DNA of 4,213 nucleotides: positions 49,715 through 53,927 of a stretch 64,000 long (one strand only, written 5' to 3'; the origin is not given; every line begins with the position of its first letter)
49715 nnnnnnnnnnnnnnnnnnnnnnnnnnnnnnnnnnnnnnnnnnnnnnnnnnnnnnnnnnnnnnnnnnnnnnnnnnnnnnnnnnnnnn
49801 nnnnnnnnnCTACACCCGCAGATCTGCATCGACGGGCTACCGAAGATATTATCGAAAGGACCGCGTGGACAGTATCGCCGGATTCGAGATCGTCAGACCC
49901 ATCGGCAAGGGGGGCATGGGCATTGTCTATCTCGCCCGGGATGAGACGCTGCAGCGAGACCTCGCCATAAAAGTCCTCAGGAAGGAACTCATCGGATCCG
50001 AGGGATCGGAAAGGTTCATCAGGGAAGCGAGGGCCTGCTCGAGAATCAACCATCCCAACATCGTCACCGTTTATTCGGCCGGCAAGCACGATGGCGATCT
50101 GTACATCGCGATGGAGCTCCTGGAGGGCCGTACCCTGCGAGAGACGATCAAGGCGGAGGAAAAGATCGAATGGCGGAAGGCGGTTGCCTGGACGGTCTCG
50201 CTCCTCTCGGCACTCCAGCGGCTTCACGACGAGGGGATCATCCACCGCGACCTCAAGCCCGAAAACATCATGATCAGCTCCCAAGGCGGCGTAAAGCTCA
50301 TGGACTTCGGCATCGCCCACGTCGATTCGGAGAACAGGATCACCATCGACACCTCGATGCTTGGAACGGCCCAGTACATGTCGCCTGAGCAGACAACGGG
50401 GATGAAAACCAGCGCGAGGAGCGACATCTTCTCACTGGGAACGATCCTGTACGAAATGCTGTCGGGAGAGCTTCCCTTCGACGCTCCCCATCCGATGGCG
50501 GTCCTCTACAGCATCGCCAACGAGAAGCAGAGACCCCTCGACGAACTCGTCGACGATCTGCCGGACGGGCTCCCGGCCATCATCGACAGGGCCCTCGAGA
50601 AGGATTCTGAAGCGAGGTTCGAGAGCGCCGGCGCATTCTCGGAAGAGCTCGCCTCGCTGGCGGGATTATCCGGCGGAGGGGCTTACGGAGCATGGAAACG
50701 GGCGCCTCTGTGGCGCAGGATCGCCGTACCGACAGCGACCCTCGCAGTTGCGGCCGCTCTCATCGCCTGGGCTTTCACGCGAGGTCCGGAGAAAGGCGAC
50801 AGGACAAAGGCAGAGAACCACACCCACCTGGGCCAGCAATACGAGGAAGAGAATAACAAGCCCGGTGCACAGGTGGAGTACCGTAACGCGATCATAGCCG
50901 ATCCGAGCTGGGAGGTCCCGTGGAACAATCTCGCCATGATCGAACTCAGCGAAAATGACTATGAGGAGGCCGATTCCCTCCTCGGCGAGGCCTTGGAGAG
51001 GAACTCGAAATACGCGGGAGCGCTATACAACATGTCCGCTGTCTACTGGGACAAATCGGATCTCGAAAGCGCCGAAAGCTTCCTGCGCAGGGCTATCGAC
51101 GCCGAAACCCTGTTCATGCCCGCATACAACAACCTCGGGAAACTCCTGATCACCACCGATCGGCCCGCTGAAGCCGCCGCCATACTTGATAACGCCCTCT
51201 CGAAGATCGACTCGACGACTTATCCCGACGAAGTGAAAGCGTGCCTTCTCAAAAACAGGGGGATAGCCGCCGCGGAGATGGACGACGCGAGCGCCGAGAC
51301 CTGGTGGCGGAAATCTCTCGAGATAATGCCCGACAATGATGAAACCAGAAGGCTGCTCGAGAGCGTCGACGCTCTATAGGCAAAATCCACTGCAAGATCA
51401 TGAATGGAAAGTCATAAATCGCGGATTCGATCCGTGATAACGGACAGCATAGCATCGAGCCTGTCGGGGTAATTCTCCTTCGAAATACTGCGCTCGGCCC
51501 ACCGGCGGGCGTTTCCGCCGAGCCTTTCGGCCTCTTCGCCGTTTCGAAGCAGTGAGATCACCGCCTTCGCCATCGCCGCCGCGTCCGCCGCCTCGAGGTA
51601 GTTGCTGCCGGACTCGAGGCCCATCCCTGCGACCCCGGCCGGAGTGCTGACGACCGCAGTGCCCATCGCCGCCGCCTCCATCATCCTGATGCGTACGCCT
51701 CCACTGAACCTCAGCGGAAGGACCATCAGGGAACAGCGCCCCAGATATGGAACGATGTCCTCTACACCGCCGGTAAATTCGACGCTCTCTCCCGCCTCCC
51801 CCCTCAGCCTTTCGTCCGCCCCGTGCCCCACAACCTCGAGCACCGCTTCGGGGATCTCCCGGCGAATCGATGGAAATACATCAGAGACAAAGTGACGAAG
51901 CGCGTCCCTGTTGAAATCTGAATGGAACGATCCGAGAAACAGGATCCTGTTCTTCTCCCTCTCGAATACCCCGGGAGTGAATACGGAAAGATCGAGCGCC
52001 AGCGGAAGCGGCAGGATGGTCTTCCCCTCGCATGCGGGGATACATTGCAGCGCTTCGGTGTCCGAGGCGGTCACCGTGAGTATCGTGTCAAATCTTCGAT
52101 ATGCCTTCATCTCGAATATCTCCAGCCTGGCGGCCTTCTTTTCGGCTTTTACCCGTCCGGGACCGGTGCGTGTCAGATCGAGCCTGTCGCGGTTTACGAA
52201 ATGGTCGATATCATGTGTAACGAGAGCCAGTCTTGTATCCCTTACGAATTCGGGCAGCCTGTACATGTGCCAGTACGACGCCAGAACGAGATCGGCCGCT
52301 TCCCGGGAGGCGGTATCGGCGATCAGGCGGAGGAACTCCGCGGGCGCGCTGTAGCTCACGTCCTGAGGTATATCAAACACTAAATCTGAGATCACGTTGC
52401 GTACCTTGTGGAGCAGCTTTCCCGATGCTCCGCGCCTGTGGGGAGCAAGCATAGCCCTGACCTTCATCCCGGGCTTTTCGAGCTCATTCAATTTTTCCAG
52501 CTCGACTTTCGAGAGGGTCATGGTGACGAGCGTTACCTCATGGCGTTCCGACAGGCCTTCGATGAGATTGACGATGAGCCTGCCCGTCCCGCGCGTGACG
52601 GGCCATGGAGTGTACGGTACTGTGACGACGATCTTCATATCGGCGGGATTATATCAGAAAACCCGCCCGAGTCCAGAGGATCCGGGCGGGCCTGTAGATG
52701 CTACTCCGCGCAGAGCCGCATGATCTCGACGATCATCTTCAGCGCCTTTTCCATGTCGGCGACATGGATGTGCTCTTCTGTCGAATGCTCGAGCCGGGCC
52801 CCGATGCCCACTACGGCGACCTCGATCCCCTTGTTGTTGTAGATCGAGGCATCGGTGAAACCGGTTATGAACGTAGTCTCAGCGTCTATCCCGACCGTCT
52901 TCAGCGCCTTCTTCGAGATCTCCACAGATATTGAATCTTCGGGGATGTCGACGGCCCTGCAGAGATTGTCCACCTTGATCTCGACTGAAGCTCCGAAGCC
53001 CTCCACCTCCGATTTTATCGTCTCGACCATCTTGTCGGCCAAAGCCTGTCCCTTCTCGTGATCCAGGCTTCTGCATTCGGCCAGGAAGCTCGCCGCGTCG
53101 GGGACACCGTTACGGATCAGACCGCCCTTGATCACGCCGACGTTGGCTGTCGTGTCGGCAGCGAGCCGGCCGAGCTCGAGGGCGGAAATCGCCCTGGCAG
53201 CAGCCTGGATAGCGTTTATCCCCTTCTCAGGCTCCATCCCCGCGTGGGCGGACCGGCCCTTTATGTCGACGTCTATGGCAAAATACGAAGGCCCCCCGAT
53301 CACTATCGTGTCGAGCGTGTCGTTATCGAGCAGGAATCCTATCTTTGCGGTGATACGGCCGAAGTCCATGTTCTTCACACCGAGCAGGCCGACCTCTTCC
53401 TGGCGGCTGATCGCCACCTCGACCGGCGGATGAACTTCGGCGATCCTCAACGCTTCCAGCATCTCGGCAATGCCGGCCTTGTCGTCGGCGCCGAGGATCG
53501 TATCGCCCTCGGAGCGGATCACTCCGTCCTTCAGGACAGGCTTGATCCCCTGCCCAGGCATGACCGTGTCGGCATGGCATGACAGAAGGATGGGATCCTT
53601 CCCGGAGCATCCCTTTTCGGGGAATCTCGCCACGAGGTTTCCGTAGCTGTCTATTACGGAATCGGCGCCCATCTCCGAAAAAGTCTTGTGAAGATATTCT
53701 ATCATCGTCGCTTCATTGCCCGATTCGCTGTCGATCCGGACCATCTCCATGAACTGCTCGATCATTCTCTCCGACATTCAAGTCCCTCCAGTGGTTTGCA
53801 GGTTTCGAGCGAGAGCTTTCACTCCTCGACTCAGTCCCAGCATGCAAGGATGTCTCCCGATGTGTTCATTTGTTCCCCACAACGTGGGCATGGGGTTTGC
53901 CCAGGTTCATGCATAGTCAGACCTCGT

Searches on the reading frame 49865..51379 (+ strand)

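Call 59: search_protein_families(library=pfam, proteins=[window:49865-51379:+], max_evalue=0.0001)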
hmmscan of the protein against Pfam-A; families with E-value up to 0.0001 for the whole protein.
window:49865-51379:+ (504 aa): 15 families
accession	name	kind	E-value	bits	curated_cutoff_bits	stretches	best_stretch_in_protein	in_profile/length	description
PF00069.31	Pkinase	-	3.7e-55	187.6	31.7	1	7-254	1-254/263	Protein kinase domain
PF07714.23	PK_Tyr_Ser-Thr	-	3.4e-36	125.3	23.1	1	8-251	2-248/258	Protein tyrosine and serine/threonine kinase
PF07719.23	TPR_2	-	3.2e-13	49.1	27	0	353-381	4-32/34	Tetratricopeptide repeat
PF13424.12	TPR_12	-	9.7e-12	45.4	30.1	1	353-412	6-73/77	Tetratricopeptide repeat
PF13181.12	TPR_8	-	2.4e-11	43.3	25.7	0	385-413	2-30/34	Tetratricopeptide repeat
PF13374.12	TPR_10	-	6.1e-09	36.1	27.5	0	354-379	6-31/42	Tetratricopeptide repeat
PF14559.12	TPR_19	-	1.9e-08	34.9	25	1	361-421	2-61/68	Tetratricopeptide repeat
PF14531.12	Kinase-like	-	3.8e-08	33.4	25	1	93-250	134-288/289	Kinase-like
PF00515.34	TPR_1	-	1.8e-07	31.1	27.8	0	353-383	4-34/34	Tetratricopeptide repeat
PF03109.22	ABC1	-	1.1e-06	28.4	22.9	1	48-152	117-215/244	ABC1 atypical kinase-like domain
PF01636.29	APH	-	1.2e-05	25.7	23.2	0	100-153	140-199/239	Phosphotransferase enzyme family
PF13428.12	TPR_14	-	4.5e-05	24.2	23.5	0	353-390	4-41/44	Tetratricopeptide repeat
PF13431.12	TPR_17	-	6.1e-05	23.4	24.4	0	407-437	2-32/34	Tetratricopeptide repeat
PF04733.20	Coatomer_E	-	6.8e-05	22.9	21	0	355-394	206-245/290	Coatomer epsilon subunit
PF17667.7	Pkinase_fungal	-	9.5e-05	21.7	24.1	0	114-189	296-377/387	Fungal protein kinase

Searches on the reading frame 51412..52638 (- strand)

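Call 59: search_protein_families(library=pfam, proteins=[window:51412-52638:-], max_evalue=0.0001)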
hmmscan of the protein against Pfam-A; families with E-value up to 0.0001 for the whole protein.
window:51412-52638:- (408 aa): 5 families
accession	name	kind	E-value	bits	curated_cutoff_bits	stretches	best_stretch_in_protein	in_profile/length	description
PF13692.12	Glyco_trans_1_4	-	1.7e-24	87.1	27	1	230-366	2-142/142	Glycosyl transferases group 1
PF00534.26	Glycos_transf_1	-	6.6e-13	49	26.4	1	249-380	31-172/172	Glycosyl transferases group 1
PF13524.12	Glyco_trans_1_2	-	2.5e-08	34.4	25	1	312-398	60-143/144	Glycosyl transferase-like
PF13579.12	Glyco_trans_4_4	-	2.2e-07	31.8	29.7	1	17-198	2-143/158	Glycosyl transferase 4-like domain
PF13439.12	Glyco_transf_4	-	3.4e-06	27.6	28.5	1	16-198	2-149/170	Glycosyltransferase Family 4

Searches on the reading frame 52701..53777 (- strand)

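Call 59: search_protein_families(library=pfam, proteins=[window:52701-53777:-], max_evalue=0.0001)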
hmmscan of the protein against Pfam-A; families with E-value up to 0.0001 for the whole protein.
window:52701-53777:- (358 aa): 4 families
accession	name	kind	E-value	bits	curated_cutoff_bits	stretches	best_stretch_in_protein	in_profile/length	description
PF07687.19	M20_dimer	-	3.9e-18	65.8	21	1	169-257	10-102/107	Peptidase dimerisation domain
PF01546.33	Peptidase_M20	-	2.6e-12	47.5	24.6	1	65-353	2-204/206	Peptidase family M20/M25/M40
PF05343.19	Peptidase_M42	-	1.2e-10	41.3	23.2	0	296-348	237-292/292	M42 glutamyl aminopeptidase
PF04389.22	Peptidase_M28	-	1.5e-06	28.5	21.3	1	47-138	1-77/193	Peptidase family M28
